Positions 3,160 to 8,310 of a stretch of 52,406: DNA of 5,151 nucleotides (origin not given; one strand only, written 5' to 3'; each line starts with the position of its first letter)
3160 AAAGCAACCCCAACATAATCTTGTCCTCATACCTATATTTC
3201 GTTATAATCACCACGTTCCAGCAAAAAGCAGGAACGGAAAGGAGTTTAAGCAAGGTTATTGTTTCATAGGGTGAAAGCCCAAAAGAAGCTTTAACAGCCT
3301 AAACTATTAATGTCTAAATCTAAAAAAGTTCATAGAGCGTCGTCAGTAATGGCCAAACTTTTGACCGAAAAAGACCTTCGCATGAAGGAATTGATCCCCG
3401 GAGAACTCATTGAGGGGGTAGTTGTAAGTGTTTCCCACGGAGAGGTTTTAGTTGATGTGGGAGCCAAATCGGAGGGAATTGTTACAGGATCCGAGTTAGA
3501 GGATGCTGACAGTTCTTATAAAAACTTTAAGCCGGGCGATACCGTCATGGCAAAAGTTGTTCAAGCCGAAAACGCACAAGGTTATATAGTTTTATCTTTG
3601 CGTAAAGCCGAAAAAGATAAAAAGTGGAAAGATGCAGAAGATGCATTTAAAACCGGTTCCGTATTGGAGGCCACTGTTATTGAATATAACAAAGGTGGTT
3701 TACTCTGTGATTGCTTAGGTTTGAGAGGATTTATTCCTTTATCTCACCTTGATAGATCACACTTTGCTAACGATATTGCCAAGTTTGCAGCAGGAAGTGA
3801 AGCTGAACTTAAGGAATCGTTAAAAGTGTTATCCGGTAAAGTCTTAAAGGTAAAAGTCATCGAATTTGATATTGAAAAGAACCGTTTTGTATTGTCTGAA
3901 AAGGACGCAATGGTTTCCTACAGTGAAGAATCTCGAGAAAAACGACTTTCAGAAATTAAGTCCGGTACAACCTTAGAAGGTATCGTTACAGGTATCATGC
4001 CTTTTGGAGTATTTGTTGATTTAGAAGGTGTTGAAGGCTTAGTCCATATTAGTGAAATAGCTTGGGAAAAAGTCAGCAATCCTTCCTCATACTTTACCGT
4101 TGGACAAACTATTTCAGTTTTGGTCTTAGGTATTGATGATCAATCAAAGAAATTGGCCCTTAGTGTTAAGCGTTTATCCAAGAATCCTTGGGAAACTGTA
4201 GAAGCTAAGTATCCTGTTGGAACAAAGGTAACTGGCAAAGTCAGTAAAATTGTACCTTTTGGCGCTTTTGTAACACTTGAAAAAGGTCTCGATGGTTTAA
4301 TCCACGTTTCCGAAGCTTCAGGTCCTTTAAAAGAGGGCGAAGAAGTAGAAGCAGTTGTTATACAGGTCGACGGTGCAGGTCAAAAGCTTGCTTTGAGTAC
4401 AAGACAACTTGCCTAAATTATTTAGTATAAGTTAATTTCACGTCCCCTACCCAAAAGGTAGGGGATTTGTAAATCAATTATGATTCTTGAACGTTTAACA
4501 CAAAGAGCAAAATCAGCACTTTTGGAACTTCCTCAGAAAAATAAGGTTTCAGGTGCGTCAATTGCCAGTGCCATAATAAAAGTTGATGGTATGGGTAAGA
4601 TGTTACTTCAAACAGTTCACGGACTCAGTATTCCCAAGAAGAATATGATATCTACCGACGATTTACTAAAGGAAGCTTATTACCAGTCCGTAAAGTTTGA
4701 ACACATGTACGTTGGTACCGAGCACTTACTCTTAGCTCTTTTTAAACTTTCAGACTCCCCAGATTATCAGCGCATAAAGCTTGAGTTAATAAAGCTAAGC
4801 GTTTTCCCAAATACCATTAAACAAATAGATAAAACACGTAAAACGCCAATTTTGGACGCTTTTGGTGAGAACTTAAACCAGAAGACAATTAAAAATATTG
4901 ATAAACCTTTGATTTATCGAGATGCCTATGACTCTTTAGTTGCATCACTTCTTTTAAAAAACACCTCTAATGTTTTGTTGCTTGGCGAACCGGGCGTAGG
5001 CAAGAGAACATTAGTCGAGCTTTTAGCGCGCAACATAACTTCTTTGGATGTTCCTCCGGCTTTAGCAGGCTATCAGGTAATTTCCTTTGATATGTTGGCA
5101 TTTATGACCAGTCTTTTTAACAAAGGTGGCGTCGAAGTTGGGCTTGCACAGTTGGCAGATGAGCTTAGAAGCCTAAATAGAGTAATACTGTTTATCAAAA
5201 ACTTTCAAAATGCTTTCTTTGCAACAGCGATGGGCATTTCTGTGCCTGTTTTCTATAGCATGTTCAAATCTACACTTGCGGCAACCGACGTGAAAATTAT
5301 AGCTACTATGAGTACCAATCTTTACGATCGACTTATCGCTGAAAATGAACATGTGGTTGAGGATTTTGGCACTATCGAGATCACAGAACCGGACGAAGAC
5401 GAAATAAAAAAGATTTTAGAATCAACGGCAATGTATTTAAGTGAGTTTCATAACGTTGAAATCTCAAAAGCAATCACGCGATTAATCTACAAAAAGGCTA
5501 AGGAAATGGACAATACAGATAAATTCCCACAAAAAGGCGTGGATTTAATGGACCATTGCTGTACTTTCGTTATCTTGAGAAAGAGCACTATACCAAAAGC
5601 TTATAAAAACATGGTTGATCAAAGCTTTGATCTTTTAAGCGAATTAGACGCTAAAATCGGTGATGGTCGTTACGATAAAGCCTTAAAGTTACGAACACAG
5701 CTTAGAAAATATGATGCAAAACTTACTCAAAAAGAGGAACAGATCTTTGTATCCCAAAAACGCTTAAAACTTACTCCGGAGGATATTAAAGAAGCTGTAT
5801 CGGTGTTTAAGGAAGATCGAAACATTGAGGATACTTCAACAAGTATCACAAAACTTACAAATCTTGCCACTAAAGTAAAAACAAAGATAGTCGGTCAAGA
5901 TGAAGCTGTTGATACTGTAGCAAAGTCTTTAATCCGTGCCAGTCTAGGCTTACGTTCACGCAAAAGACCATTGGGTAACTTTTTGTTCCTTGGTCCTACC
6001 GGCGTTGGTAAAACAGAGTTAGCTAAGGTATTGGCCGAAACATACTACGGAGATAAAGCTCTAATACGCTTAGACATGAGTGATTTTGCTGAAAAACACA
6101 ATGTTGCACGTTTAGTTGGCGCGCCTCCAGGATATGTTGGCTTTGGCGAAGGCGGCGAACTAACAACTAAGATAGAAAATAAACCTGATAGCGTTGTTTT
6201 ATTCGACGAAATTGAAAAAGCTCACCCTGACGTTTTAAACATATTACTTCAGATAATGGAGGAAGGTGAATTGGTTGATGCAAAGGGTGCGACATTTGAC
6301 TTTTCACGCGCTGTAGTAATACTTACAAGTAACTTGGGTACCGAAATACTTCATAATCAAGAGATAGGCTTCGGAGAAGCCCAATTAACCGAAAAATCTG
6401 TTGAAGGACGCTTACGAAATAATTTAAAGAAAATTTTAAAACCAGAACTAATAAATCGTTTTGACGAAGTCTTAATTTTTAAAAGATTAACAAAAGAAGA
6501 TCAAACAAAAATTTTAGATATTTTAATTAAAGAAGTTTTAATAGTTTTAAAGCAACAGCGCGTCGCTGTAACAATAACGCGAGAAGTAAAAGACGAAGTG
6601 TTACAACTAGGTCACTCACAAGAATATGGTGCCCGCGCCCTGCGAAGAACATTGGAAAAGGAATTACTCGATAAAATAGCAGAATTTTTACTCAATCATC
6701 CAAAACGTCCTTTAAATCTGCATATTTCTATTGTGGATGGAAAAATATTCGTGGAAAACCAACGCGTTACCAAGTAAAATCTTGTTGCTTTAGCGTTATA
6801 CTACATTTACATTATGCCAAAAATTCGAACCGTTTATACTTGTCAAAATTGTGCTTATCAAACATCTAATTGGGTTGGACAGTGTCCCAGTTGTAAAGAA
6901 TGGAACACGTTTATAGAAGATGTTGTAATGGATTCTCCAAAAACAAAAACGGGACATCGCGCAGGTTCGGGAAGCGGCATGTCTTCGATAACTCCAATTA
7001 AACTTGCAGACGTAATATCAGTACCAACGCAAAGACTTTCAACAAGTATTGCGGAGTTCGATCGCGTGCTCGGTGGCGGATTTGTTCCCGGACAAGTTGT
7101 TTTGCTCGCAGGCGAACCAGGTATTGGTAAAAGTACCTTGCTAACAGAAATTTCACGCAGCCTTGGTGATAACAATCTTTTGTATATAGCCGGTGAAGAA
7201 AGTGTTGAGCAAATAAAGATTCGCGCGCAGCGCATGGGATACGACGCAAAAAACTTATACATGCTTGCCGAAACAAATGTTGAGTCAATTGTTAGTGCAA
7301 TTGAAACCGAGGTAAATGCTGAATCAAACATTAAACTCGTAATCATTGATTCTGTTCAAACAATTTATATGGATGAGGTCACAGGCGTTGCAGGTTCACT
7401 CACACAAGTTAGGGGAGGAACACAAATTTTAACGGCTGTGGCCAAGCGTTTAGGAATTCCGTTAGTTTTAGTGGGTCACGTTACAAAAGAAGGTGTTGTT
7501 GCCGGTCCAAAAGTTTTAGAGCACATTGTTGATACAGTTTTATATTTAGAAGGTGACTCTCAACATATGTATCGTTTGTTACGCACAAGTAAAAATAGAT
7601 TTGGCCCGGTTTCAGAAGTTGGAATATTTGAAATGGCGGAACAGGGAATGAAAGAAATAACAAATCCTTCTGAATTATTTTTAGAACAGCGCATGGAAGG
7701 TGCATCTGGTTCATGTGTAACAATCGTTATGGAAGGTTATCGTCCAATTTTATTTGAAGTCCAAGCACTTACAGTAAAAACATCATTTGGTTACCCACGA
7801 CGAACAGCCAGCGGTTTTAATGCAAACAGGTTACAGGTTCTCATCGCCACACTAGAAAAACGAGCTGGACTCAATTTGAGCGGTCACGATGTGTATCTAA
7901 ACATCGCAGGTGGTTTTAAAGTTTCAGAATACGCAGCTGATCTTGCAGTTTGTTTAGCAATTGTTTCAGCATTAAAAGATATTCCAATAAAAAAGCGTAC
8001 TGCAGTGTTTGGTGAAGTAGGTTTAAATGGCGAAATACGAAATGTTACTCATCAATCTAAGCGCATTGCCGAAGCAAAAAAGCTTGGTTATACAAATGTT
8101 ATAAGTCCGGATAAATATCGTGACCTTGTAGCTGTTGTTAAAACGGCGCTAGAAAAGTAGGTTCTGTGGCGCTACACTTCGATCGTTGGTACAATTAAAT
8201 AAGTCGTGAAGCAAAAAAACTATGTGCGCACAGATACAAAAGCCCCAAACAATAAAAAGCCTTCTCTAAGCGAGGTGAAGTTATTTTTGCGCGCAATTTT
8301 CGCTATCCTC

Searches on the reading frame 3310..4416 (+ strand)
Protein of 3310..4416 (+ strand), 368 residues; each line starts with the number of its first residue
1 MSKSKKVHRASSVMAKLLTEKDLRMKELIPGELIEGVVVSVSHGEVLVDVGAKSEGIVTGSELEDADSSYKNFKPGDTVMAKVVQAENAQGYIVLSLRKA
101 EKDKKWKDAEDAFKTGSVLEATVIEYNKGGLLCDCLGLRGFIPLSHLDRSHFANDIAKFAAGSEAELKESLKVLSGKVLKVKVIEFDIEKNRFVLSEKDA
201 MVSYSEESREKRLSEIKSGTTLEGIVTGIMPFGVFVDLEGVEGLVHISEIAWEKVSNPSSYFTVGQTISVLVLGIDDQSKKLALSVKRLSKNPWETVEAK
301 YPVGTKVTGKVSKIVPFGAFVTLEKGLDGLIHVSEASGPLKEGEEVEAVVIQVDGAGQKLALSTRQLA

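Call 68: search_protein_families(library=pfam, proteins=[window:3310-4416:+], max_evalue=0.00001)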
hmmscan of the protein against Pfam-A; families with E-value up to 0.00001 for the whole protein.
window:3310-4416:+ (368 aa): 5 families
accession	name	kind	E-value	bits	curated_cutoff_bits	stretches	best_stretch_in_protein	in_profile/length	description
PF00575.29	S1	-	4.1e-58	194.1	22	4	216-287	2-74/74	S1 RNA binding domain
PF23459.1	S1_RRP5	-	1.7e-19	70.5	27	0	217-286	2-72/72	RRP5 S1 domain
PF21710.3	Spt6_S1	-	1.5e-06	28.8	27.5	0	240-287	39-87/91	Spt6, S1/OB domain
PF13509.12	S1_2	-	2.7e-06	27.8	21.8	0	303-348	1-46/61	S1 domain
PF24685.1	OB_RRP5_4th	-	7.1e-06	26.4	31.5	0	242-275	38-71/92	RRP5 OB-fold domain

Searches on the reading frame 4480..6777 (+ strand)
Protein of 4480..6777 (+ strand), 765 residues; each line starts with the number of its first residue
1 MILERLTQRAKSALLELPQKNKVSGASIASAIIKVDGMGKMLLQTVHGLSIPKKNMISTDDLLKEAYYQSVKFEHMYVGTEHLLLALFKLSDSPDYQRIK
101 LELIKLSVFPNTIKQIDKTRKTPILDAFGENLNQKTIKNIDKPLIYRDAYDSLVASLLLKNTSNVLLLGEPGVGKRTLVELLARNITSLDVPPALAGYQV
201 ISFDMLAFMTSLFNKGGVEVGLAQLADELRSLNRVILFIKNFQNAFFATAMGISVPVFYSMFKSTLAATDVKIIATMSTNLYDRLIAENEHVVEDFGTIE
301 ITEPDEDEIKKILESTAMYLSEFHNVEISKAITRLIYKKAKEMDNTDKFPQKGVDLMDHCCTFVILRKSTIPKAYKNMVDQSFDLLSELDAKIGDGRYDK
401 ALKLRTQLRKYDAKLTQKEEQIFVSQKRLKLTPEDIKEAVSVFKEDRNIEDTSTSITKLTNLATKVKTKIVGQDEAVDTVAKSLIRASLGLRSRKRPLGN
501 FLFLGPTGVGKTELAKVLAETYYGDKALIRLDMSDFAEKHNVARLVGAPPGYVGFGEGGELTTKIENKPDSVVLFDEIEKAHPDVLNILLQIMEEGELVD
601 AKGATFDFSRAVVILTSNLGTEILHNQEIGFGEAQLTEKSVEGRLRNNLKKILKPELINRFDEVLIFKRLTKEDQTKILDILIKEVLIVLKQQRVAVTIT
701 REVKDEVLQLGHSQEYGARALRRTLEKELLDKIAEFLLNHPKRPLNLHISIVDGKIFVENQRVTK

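Call 68: search_protein_families(library=pfam, proteins=[window:4480-6777:+], max_evalue=0.00001)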
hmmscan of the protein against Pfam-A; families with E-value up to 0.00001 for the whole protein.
window:4480-6777:+ (765 aa): 13 families
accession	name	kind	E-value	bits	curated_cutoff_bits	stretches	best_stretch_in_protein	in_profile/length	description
PF07724.20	AAA_2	-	3.1e-57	193.7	27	1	496-664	1-166/166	AAA domain (Cdc48 subfamily)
PF07728.20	AAA_5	-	3.4e-16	60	22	1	500-618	1-122/139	AAA domain (dynein-related subfamily)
PF00004.35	AAA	-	6.6e-15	56.2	21.2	1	502-619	2-110/131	ATPase family associated with various cellular activities (AAA)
PF10431.15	ClpB_D2-small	-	7.5e-15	55.2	21.9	1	670-740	1-71/81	C-terminal, D2-small domain, of ClpB protein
PF20720.3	nSTAND3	-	1.6e-08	34.9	27.2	0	158-202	13-50/155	Novel STAND NTPase 3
PF05496.18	RuvB_N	-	1.6e-08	34.9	27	0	469-521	8-56/159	Holliday junction DNA helicase RuvB P-loop domain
PF17871.7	AAA_lid_9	-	4.9e-08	33.3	22.8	1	306-404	2-100/104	AAA lid domain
PF00158.32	Sigma54_activat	-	6.8e-08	32.8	20.2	0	500-599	24-123/168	Sigma-54 interaction domain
PF13191.12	AAA_16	-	8.3e-07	30.1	32.6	0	147-187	5-49/167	AAA ATPase domain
PF20030.5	bpMoxR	-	1.7e-06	27.7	27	0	458-596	2-124/205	MoxR domain in the MoxR-vWA-beta-propeller ternary systems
PF00005.33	ABC_tran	-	1.8e-06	29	25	0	503-538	16-51/137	ABC transporter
PF13401.12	AAA_22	-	5.8e-06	27.1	27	0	502-594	9-109/130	AAA domain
PF07726.17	AAA_3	-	7.6e-06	26.3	27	0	569-617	62-109/131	ATPase family associated with various cellular activities (AAA)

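Call 70: search_protein_families(library=ncbifam, proteins=[window:4480-6777:+], max_evalue=1e-20)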
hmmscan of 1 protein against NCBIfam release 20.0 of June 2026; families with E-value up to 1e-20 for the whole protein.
window:4480-6777:+ (765 aa): 7 families
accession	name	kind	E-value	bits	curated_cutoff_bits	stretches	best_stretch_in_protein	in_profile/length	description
TIGR03346.1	chaperone_ClpB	equivalog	4.8e-123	412.3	1232.1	2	392-741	492-834/853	ATP-dependent chaperone ClpB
TIGR02639.1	ClpA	equivalog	2.5e-121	406.2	993.15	1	118-738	161-720/734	ATP-dependent Clp protease ATP-binding subunit ClpA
TIGR03345.1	VI_ClpV1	equivalog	6.3e-103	345.6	884.95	2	455-740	553-838/852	type VI secretion system ATPase TssH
NF033606.1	heat_AAA_ClpK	exception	4.2e-99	332.7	1900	1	61-735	191-881/949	heat shock survival AAA family ATPase ClpK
NF033607.0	disagg_AAA_ClpG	exception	1.4e-97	327.7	1900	1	62-738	171-862/932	AAA family protein disaggregase ClpG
NF008118.0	PRK10865.1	equivalog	1.4e-94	317.7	1417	1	414-739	515-835/857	ATP-dependent chaperone ClpB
NF008263.0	PRK11034.1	equivalog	5e-86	289.2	1350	1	454-738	444-721/758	ATP-dependent Clp protease ATP-binding subunit ClpA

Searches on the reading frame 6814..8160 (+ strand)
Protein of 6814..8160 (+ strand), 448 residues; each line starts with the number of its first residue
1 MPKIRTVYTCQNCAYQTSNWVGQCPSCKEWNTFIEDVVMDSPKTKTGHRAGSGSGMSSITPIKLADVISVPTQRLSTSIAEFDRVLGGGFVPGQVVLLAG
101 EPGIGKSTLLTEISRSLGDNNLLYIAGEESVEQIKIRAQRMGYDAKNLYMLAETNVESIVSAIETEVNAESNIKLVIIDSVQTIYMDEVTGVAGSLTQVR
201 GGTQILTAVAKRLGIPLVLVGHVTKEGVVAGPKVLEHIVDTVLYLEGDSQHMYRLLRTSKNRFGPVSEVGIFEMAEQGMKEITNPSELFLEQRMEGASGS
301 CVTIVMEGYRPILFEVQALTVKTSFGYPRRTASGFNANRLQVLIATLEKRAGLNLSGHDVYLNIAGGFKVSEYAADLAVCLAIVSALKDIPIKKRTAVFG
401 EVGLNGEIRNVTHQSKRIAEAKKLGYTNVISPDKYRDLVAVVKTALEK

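Call 68: search_protein_families(library=pfam, proteins=[window:6814-8160:+], max_evalue=0.00001)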
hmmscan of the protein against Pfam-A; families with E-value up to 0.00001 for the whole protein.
window:6814-8160:+ (448 aa): 8 families
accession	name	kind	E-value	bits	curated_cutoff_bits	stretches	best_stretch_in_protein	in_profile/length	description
PF06745.19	ATPase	-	1.1e-17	64.7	26.6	1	76-278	2-223/231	KaiC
PF13481.12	AAA_25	-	1.4e-14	54.6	27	1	66-227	9-194/195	AAA domain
PF18073.7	Zn_ribbon_LapB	-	2.9e-11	43.3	25.7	1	8-35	1-28/28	Rubredoxin metal binding domain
PF13541.12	ChlI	-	1.4e-08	35.1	27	1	351-433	36-119/121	Subunit ChlI of Mg-chelatase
PF03796.21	DnaB_C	-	2.5e-07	30.8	27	0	75-137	2-66/255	DnaB-like helicase C terminal domain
PF13479.12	AAA_24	-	2.9e-07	31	27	1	94-186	3-78/195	AAA domain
PF13401.12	AAA_22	-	3.2e-06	27.9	27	1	94-222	6-123/130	AAA domain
PF05362.19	Lon_C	-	7.4e-06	26.1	21.1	0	374-437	111-174/205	Lon protease (S16) C-terminal proteolytic domain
